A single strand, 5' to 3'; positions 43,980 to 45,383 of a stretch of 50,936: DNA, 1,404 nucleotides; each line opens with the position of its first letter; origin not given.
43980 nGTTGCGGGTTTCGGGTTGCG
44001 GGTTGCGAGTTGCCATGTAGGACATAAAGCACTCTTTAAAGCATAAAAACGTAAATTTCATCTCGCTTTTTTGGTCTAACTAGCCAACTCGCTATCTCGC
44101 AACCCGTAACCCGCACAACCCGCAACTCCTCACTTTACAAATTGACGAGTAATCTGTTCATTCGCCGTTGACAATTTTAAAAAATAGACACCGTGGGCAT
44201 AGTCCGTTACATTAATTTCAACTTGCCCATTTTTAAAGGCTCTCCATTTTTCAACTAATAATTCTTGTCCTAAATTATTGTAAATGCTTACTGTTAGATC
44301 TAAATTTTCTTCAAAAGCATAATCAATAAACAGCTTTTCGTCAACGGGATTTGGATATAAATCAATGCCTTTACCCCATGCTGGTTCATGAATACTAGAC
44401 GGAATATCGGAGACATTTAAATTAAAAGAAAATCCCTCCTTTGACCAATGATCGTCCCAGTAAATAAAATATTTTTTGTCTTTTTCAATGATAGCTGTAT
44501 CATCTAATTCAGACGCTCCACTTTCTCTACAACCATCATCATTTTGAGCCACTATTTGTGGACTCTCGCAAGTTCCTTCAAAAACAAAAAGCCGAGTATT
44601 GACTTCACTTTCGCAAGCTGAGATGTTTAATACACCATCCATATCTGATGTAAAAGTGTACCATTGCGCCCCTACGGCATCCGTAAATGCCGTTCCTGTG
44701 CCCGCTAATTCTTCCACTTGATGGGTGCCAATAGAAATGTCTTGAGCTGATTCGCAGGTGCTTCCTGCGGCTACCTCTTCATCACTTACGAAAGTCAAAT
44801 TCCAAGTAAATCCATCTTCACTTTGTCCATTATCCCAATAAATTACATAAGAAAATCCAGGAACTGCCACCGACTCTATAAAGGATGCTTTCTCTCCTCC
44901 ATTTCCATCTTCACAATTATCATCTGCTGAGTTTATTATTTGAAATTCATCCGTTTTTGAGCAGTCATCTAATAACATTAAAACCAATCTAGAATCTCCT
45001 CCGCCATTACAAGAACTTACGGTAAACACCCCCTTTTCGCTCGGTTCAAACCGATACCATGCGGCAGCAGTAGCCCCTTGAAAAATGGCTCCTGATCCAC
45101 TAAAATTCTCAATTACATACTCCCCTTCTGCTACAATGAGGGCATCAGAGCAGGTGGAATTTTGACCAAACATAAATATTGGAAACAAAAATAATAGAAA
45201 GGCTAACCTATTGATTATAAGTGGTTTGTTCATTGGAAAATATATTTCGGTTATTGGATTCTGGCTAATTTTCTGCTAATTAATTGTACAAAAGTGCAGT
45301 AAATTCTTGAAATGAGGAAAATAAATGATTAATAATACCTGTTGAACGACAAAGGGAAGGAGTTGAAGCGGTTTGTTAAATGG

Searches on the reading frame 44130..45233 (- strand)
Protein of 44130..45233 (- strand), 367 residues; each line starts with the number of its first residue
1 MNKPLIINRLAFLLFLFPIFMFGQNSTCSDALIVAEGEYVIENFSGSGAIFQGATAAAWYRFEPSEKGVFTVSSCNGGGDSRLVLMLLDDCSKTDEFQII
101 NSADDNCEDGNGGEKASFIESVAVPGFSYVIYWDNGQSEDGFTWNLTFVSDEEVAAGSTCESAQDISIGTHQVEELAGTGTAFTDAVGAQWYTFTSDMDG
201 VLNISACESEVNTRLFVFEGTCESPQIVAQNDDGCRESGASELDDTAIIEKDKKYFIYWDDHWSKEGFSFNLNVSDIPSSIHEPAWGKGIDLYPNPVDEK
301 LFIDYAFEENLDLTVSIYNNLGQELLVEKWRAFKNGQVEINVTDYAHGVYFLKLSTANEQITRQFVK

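Call 100: search_protein_families(library=pfam, proteins=[window:44130-45233:-], max_evalue=0.001)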
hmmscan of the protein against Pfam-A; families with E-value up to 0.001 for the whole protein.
window:44130-45233:- (367 aa): 1 family
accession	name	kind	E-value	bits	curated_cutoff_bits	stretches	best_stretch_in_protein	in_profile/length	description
PF18962.6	Por_Secre_tail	-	1.3e-13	51.4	27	1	292-365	1-73/75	Secretion system C-terminal sorting domain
